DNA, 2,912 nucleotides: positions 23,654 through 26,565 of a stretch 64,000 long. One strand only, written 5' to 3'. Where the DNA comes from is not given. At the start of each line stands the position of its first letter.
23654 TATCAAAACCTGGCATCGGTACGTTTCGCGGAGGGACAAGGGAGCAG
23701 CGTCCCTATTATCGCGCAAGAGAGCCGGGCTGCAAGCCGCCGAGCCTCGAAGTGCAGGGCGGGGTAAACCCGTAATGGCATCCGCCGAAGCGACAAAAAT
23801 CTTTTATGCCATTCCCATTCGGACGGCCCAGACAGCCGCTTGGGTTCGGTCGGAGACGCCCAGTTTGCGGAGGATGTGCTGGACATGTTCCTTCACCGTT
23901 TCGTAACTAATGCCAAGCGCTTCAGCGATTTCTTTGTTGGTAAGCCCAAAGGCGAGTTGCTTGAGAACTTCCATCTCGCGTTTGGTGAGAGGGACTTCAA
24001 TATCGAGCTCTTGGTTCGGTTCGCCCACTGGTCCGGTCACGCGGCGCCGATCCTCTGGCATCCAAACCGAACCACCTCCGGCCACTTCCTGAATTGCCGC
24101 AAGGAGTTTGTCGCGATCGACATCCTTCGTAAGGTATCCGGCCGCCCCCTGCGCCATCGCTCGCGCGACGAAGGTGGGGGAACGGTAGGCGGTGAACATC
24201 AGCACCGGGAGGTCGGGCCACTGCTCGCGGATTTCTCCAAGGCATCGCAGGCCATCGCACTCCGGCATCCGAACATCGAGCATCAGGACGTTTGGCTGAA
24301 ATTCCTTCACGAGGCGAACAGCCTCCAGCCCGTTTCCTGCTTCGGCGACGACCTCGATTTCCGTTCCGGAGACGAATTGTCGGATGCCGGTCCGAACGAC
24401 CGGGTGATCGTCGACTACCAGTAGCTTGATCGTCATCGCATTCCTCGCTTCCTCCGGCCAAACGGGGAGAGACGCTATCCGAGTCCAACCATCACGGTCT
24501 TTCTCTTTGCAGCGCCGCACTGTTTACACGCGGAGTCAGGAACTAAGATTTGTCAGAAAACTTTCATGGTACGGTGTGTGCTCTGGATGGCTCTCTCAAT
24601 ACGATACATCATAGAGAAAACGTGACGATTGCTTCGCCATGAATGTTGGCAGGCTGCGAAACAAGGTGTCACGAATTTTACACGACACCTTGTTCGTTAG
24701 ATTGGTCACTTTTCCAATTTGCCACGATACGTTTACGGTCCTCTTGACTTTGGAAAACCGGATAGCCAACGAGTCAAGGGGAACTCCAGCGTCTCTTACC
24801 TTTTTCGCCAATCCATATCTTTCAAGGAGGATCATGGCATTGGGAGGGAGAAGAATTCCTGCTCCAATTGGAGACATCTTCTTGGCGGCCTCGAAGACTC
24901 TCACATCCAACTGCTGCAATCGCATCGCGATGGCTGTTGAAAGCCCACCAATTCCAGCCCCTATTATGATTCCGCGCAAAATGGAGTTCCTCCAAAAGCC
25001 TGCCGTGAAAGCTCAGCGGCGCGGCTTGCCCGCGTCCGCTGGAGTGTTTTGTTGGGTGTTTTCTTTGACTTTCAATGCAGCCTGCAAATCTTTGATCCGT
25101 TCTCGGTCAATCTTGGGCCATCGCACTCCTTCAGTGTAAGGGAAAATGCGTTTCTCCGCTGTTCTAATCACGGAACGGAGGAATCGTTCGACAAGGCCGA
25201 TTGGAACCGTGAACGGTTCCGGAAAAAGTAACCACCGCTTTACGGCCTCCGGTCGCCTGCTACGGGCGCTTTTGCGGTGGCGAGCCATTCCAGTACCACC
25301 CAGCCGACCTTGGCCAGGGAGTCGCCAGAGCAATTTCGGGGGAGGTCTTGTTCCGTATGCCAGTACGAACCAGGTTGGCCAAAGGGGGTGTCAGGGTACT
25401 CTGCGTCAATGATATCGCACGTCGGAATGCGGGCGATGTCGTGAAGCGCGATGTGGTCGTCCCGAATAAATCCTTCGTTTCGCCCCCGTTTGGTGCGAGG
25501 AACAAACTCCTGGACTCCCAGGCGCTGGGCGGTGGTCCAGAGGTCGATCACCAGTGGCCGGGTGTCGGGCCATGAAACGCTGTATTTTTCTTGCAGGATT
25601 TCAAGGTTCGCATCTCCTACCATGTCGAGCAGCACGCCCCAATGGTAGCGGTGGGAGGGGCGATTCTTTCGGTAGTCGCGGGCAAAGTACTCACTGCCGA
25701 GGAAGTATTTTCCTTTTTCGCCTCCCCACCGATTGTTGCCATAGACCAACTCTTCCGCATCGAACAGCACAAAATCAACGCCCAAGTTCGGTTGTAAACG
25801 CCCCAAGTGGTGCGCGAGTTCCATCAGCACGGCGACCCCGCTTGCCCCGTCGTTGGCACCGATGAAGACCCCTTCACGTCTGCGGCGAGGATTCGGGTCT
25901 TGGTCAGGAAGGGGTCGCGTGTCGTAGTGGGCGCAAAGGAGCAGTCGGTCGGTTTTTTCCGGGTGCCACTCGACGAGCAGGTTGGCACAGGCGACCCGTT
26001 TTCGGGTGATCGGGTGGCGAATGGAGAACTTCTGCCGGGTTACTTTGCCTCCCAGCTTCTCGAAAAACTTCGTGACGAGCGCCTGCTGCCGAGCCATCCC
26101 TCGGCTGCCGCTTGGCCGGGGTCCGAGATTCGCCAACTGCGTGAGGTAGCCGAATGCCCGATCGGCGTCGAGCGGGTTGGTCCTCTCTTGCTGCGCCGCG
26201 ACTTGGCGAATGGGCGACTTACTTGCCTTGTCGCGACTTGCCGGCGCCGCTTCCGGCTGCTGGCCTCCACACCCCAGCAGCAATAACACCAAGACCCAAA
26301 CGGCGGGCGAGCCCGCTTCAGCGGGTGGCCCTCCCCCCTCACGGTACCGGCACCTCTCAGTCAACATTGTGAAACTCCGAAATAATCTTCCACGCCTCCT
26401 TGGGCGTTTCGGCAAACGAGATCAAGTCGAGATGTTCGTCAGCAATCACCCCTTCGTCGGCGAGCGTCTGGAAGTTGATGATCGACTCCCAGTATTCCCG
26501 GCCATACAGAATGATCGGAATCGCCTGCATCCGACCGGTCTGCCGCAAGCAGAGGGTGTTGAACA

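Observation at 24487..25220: Orphan integron attC and cassette debris with no integrase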

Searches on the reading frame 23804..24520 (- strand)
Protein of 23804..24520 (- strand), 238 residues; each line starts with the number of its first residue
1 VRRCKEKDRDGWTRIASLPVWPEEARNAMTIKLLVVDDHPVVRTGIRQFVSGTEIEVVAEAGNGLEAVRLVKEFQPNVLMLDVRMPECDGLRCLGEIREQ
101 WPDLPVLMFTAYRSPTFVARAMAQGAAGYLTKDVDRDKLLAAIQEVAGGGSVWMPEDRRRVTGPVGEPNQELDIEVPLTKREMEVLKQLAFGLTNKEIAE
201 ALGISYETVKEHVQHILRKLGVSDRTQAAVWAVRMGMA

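Call 6: search_protein_families(library=pfam, proteins=[window:23804-24520:-], max_evalue=0.1)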
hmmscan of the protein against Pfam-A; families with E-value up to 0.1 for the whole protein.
window:23804-24520:- (238 aa): 17 families
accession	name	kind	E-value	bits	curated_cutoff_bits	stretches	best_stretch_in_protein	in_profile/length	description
PF00072.30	Response_reg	-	2.4e-30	105.4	30.2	1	34-144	2-111/111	Response regulator receiver domain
PF00196.25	GerE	-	1.2e-21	76.6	23.5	1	177-232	2-57/57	Bacterial regulatory proteins, luxR family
PF08281.18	Sigma70_r4_2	-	5.9e-07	29.5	25.7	1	180-220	13-54/54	Sigma-70, region 4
PF04545.22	Sigma70_r4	-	1.7e-05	24.7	24.1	1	178-220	5-48/50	Sigma-70, region 4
PF04967.18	HTH_10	-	3.6e-05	23.9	23.1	1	194-220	25-51/53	HTH DNA binding domain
PF13384.12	HTH_23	-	8.2e-05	22.7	24.6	1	181-210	6-35/50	Homeodomain-like domain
PF09862.15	DUF2089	-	0.00014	21.9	33.4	1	196-222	20-46/47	Domain of unknown function (DUF2089)-HTH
PF21476.4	PF0610-like_N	-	0.00025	21.7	33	1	192-218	14-40/50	PF0610-like, N-terminal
PF13412.12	HTH_24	-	0.00055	19.9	21.9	1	192-214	17-39/48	Winged helix-turn-helix DNA-binding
PF13518.12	HTH_28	-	0.0012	19.3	25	1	184-214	4-34/52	Helix-turn-helix domain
PF13545.12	HTH_Crp_2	-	0.0051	17.2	27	1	188-212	18-42/70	Crp-like helix-turn-helix domain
PF07638.17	Sigma70_ECF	-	0.0086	16.4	21.1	1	190-219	149-178/185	ECF sigma factor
PF08279.18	HTH_11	-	0.012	15.9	25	1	183-221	6-43/55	HTH domain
PF12728.13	HTH_17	-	0.044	14.5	27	1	193-214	2-24/51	Helix-turn-helix domain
PF04539.22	Sigma70_r3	-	0.056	14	25.3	0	194-213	22-41/78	Sigma-70 region 3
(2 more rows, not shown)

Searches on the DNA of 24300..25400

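Call 79: search_rna_families(source=window, start=24300, end=25400, threshold=evalue, max_evalue=1)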
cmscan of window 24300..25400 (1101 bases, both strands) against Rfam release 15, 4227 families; matches with E-value up to 1: 1.
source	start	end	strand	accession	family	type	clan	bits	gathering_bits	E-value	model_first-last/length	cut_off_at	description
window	24468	24601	+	RF02174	SMAD5-AS1_2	Gene; lncRNA;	-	19.5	50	0.037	1-129/129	no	SMAD5 antisense RNA 1 conserved region 2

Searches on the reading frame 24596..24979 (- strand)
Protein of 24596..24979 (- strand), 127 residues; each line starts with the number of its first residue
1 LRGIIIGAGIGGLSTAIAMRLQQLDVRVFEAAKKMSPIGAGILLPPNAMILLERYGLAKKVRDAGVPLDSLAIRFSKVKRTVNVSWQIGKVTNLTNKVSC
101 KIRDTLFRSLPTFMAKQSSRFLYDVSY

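Call 6: search_protein_families(library=pfam, proteins=[window:24596-24979:-], max_evalue=0.1)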
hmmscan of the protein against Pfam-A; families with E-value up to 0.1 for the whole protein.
window:24596-24979:- (127 aa): 7 families
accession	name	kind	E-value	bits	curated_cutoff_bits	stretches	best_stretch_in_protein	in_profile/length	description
PF01494.25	FAD_binding_3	-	2.5e-06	27.4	22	1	4-85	5-86/349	FAD binding domain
PF13450.12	NAD_binding_8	-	9.1e-06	26.3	21.9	1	5-33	1-29/68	NAD(P)-binding Rossmann-like domain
PF07992.20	Pyr_redox_2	-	0.00015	21.7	26.1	1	4-48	4-33/291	Pyridine nucleotide-disulphide oxidoreductase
PF00890.30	FAD_binding_2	-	0.0017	18.1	20.4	1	4-34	3-33/414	FAD binding domain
PF01266.30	DAO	-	0.0021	18.1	27.9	1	4-32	3-31/353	FAD dependent oxidoreductase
PF03486.20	HI0933_like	-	0.019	14.8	50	1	4-35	4-35/244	HI0933-like protein Rossmann domain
PF13738.12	Pyr_redox_3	-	0.082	12.6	30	0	4-32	1-30/305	Pyridine nucleotide-disulphide oxidoreductase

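Call 52: find_related_loci(query=window:24596-24979:-, collection=genome_contigs, flank=3000)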
Query window:24596-24979:- (127 aa) in genome_contigs; peptide patterns used: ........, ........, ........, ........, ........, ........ (x = any residue, [..] = any of these).
128 stretches matched a pattern; 3 encode a relative of the query (tblastn E <= 1e-3); 3 distinct loci.
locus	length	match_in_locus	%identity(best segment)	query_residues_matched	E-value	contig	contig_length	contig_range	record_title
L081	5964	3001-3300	50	28-127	4e-26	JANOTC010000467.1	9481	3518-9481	MAG: Gammaproteobacteria bacterium isolate VAR_39_metabat_35 VAR_39_k141_3946933, whole genome shotgun sequence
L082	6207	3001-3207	61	13-82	8e-26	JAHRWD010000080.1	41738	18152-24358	MAG: Pseudomonadales bacterium isolate DC_out148 k91_4080975, whole genome shotgun sequence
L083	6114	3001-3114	39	1-38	3e-6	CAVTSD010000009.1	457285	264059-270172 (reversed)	MAG: uncultured Alphaproteobacteria bacterium isolate MFD09495.bin.1.126 genome assembly, contig: contig_7793, whole gen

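Call 60: find_related_loci(query=window:24596-24979:-, collection=metagenome_contigs, flank=2500)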
Query window:24596-24979:- (127 aa) in metagenome_contigs; peptide patterns used: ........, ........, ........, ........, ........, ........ (x = any residue, [..] = any of these).
274 stretches matched a pattern; 1 encode a relative of the query (tblastn E <= 1e-3); 1 distinct loci.
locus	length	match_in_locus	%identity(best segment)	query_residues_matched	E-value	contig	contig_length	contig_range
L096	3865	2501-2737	62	1-79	2e-23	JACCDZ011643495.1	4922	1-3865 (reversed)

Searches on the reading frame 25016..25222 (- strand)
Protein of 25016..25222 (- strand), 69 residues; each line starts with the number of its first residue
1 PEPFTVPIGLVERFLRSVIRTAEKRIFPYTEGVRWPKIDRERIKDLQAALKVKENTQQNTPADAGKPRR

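Call 85: find_homologous_proteins(query=window:25016-25222:-, max_evalue=0.01)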
Query window:25016-25222:-: no candidate shares three 5-residue words with the query. No homologue found.

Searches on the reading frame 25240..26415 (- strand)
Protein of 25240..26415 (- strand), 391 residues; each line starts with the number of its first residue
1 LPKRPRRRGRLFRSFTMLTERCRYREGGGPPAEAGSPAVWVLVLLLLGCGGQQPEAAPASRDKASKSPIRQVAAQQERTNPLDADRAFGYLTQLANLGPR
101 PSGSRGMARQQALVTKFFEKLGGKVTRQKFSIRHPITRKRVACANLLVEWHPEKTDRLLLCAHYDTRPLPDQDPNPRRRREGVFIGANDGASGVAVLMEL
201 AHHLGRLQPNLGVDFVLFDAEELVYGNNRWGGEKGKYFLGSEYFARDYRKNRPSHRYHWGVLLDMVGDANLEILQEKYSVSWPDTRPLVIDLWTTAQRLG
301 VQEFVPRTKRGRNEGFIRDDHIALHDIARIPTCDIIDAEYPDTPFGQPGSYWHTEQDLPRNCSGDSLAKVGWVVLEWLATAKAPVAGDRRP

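Call 6: search_protein_families(library=pfam, proteins=[window:25240-26415:-], max_evalue=0.1)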
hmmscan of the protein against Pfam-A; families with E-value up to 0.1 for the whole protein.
window:25240-26415:- (391 aa): 1 family
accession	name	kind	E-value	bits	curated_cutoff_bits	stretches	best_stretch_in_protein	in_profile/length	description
PF04389.22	Peptidase_M28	-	3.4e-32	112.2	21.3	1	145-377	1-192/193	Peptidase family M28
